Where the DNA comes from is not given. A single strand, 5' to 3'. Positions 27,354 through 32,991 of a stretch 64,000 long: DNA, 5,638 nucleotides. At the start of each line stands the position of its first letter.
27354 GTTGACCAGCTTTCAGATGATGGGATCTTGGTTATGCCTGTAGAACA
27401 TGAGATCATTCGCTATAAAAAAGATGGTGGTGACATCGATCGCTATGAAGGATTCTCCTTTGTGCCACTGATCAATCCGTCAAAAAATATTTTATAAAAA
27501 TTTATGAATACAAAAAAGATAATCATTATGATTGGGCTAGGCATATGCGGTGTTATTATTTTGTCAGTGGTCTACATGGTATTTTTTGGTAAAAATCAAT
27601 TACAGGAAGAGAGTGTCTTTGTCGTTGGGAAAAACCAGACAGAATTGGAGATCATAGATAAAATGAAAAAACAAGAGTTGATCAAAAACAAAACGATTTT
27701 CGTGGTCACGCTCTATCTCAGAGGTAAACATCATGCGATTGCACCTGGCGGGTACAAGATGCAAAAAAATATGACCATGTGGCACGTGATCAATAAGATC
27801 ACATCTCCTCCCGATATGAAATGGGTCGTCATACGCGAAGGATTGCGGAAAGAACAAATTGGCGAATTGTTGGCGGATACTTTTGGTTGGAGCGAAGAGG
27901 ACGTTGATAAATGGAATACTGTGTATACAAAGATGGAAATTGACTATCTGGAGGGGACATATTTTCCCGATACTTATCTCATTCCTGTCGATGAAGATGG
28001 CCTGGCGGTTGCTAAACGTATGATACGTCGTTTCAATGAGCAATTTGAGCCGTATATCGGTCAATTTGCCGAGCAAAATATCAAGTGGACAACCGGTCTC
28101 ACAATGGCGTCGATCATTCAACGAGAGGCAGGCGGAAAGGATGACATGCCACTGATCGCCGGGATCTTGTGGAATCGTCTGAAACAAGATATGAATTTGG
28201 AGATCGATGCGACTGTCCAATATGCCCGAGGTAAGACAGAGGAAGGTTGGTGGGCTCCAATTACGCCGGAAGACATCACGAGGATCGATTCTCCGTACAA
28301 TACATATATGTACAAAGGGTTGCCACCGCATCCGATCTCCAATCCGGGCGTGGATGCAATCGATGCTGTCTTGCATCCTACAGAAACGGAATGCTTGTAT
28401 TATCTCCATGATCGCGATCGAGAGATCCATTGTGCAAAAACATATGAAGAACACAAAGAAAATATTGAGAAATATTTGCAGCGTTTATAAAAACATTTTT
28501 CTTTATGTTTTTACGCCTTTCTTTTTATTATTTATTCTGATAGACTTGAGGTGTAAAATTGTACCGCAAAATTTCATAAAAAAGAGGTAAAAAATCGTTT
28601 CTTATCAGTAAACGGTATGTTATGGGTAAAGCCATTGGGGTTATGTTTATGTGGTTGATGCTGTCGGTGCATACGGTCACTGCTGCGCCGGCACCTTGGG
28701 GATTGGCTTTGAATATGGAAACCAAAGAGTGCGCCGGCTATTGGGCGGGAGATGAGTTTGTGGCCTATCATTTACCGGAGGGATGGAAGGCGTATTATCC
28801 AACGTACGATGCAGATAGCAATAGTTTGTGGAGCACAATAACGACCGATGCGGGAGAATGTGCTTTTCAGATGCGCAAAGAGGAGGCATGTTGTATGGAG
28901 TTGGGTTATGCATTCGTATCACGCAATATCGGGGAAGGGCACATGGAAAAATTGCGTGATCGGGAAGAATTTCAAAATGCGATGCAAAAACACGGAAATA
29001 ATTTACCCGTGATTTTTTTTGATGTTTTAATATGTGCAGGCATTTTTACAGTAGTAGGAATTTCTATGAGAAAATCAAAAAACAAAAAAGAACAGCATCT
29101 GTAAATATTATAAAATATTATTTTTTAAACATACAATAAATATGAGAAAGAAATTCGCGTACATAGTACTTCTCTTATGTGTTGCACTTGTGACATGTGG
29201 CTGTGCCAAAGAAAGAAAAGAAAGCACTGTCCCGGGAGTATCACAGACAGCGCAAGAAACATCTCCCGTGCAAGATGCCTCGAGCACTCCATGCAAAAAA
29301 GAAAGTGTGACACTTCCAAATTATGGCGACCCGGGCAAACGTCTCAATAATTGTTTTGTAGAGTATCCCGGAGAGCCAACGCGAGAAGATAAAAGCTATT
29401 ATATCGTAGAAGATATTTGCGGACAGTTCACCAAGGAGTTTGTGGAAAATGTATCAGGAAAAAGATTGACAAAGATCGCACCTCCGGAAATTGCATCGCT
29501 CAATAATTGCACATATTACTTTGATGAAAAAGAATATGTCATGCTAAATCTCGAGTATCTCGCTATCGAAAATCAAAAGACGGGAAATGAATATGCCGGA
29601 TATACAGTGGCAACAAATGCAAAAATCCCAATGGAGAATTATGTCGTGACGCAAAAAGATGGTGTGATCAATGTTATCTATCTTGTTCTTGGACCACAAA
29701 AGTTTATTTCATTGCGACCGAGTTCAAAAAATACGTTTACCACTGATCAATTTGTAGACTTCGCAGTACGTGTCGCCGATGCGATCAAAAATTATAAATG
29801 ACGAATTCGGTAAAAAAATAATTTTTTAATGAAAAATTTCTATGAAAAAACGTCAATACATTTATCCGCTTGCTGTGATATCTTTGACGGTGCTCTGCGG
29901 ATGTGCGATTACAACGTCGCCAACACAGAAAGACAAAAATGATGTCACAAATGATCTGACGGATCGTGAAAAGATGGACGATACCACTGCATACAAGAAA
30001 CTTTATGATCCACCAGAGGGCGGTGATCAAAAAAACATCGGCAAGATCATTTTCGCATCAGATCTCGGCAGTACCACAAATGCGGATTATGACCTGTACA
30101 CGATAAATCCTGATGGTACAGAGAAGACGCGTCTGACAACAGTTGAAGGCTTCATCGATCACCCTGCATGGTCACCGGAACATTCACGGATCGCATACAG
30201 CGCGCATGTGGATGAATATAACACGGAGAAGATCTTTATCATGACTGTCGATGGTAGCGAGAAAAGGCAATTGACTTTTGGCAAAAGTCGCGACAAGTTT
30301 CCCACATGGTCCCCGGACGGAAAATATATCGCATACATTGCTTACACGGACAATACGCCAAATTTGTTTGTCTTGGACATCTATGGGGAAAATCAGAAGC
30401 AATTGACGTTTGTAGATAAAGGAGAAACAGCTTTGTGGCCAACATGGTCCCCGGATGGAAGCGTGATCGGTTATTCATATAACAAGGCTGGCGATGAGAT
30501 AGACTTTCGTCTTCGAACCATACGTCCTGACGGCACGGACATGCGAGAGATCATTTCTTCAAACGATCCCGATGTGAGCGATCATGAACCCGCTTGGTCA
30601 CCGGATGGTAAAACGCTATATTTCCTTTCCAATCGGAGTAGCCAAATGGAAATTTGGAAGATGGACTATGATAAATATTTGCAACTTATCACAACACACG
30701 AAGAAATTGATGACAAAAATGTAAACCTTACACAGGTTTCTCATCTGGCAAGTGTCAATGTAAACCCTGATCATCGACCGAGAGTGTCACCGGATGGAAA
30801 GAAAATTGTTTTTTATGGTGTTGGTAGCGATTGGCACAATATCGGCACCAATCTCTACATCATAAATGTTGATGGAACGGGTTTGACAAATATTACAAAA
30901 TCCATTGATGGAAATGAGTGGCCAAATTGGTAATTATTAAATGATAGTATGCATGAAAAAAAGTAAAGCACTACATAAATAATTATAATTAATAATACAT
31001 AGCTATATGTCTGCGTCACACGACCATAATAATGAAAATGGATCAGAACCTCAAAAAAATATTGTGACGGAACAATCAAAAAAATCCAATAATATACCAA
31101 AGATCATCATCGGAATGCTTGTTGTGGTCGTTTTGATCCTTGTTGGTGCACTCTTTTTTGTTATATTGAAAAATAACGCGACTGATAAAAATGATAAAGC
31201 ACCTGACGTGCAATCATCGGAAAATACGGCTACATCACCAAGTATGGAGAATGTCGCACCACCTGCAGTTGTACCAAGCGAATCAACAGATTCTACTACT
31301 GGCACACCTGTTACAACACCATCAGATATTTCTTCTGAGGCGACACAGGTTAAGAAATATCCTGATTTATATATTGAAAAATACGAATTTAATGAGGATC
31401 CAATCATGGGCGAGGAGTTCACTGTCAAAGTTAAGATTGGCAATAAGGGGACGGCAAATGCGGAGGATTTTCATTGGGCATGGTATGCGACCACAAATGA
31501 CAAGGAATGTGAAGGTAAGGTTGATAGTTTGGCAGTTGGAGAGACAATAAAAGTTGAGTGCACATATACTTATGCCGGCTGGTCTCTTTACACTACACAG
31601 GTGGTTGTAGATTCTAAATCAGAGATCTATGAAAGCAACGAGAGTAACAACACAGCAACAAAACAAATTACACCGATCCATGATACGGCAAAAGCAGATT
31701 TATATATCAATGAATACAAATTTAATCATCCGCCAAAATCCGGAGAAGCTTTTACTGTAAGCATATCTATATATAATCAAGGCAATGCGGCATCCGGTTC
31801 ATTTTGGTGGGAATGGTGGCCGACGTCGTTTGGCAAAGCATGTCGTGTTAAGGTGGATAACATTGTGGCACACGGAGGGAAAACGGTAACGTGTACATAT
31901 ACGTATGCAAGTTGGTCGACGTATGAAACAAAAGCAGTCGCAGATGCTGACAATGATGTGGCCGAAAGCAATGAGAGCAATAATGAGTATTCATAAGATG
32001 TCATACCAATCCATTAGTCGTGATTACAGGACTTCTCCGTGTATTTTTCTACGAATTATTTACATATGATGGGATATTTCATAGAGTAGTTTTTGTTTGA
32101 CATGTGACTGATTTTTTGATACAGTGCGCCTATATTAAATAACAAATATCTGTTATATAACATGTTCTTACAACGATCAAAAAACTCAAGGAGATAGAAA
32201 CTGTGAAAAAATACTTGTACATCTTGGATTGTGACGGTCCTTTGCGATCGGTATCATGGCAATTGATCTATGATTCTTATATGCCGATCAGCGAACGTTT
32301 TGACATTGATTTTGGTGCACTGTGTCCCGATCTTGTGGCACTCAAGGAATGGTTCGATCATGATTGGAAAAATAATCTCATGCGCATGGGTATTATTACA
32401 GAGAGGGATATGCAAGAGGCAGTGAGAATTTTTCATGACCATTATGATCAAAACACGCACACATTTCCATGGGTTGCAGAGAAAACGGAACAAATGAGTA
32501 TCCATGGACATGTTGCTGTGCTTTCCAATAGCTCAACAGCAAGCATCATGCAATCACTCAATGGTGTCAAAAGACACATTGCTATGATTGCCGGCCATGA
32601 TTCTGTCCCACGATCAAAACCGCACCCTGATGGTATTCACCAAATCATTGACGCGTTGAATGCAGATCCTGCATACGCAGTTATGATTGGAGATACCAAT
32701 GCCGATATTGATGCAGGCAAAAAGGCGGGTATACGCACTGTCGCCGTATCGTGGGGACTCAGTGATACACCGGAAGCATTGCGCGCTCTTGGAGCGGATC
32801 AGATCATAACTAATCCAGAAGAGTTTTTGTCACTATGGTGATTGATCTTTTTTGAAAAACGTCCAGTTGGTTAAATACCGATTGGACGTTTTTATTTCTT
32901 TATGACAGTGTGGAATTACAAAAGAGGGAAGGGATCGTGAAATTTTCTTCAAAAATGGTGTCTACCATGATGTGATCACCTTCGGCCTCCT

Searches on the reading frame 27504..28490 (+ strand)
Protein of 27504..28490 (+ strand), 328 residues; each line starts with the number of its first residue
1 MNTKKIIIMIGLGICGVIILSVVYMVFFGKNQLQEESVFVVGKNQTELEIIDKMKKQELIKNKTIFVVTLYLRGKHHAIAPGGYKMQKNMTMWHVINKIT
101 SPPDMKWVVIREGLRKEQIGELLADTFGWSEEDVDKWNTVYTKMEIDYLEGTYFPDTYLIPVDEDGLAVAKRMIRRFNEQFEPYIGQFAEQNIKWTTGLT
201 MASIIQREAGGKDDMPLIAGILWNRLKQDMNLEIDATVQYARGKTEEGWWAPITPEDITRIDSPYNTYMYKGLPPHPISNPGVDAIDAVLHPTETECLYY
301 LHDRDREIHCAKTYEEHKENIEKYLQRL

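Call 30: search_protein_families(library=pfam, proteins=[window:27504-28490:+], max_evalue=0.00001)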
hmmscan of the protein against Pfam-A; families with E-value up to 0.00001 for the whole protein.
window:27504-28490:+ (328 aa): 1 family
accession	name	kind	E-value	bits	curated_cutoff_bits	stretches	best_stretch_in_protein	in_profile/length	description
PF02618.21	YceG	-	1.1e-72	245.2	32.4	1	40-323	2-275/275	YceG-like family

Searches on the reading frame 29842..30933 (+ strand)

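Call 10: search_protein_families(library=ncbifam, proteins=[window:29842-30933:+])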
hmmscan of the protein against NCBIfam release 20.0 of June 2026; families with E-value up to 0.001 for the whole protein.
window:29842-30933:+ (363 aa): 7 families
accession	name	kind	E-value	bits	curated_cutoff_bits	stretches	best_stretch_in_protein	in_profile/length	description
TIGR02800.1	propeller_TolB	equivalog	3.5e-35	121.7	343.15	1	115-277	157-311/418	Tol-Pal system beta propeller repeat protein TolB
NF053518.1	DipepPtdsDpp5Prph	equivalog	6.8e-25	87.7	900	2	127-194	40-107/655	dipeptidyl-peptidase Dpp5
NF002183.0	PRK01029.1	equivalog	6.6e-18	65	405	1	67-285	147-369/429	Tol-Pal system protein TolB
NF033523.0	lasso_peptidase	equivalog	3.6e-17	62.4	400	2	135-220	74-157/638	Atxe2 family lasso peptide isopeptidase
NF052339.1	hydrazine_alpha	equivalog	1.3e-05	23.3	800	0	275-353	71-146/804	hydrazine synthase subunit alpha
NF003124.0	PRK04043.1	equivalog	2.4e-05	23.3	428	1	80-211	254-384/419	Tol-Pal system protein TolB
NF053607.1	CHU_0125_OmpA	equivalog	5.5e-05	21.9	620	1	203-267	227-296/639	CHU_0125 family OmpA-like outer membrane integrity protein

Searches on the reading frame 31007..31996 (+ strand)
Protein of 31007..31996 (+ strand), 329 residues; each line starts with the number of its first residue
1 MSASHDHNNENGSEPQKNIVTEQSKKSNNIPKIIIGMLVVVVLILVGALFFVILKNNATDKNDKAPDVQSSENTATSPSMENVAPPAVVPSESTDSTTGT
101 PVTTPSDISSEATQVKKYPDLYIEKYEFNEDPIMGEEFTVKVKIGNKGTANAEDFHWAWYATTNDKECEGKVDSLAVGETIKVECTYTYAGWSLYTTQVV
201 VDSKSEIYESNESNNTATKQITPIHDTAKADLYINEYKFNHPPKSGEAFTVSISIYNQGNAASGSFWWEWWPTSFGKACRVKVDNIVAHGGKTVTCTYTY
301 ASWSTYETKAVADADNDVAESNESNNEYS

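Call 10: search_protein_families(library=ncbifam, proteins=[window:31007-31996:+])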
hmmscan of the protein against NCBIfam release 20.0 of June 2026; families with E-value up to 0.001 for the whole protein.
window:31007-31996:+ (329 aa): 4 families
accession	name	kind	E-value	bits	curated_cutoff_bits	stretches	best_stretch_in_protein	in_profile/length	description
NF006283.1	PRK08455.1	equivalog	5.5e-05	22.9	187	1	14-79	3-67/182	flagellar basal body-associated protein FliL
NF033761.1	gliding_GltJ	equivalog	0.0001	21.5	450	1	15-107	354-446/671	adventurous gliding motility protein GltJ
NF042931.1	SAG1386_EF1546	equivalog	0.00029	21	80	1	21-107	17-102/158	SAG1386/EF1546 family surface-associated protein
NF004285.1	PRK05696.1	equivalog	0.0009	19.1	179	0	22-86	10-76/171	flagellar basal body-associated protein FliL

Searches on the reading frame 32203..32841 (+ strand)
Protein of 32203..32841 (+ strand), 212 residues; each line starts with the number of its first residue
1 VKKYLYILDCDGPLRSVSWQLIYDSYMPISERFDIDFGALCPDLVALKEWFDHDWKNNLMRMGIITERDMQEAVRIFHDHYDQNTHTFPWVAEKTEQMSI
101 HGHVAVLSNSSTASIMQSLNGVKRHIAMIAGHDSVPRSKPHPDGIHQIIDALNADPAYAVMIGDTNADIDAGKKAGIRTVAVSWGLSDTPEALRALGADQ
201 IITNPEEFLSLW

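Call 10: search_protein_families(library=ncbifam, proteins=[window:32203-32841:+])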
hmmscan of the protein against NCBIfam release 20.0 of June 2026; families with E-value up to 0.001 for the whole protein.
window:32203-32841:+ (212 aa): 30 families (the best 25 are shown)
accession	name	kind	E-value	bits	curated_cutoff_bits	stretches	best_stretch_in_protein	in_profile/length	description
NF009804.0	PRK13288.1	equivalog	4.3e-21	75.4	218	1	70-210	65-208/215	pyrophosphatase PpaX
NF009695.0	PRK13222.1-2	equivalog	2.7e-18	66.3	225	1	65-204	69-214/226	phosphoglycolate phosphatase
TIGR01449.2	PGP_bact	equivalog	8.4e-18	64.7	180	1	70-208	65-209/213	phosphoglycolate phosphatase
TIGR01454.1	AHBA_synth_RP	hypoth_equivalog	5.4e-17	62.1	246.65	1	85-211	74-202/205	AHBA synthesis associated protein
NF009696.0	PRK13222.1-3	equivalog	2e-14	53.8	359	1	111-208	116-212/223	N-acetylmuramic acid 6-phosphate phosphatase MupP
NF009694.0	PRK13222.1-1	equivalog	8.2e-12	45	415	1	75-196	100-223/252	phosphoglycolate phosphatase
NF009697.0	PRK13222.1-4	equivalog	8.5e-12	44.9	327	1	67-202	71-212/232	phosphoglycolate phosphatase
NF009698.0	PRK13223.1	equivalog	3.9e-10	39.4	466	1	65-187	77-205/272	phosphoglycolate phosphatase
TIGR02009.1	PGMB-YQAB-SF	subfamily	7.3e-10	39.3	153.35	1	82-182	88-186/186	beta-phosphoglucomutase family hydrolase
NF009700.0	PRK13226.1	equivalog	1.2e-09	38.2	342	1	113-207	125-219/229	phosphoglycolate phosphatase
TIGR01422.2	phosphonatase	equivalog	3.1e-09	36.5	220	1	127-185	143-202/251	phosphonoacetaldehyde hydrolase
TIGR01656.1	Histidinol-ppas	subfamily_domain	1.3e-08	34.8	84.15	1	136-181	99-145/149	histidinol-phosphate phosphatase domain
TIGR01662.1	HAD-SF-IIIA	subfamily_domain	1.9e-08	34.5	44.6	1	79-182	18-138/141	HAD-IIIA family hydrolase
TIGR01509.1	HAD-SF-IA-v3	subfamily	2.6e-08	34.2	29.4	1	134-182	106-154/154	HAD-IA family hydrolase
TIGR01549.1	HAD-SF-IA-v1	subfamily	8.7e-08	32.7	23.3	1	103-176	78-149/149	HAD-IA family hydrolase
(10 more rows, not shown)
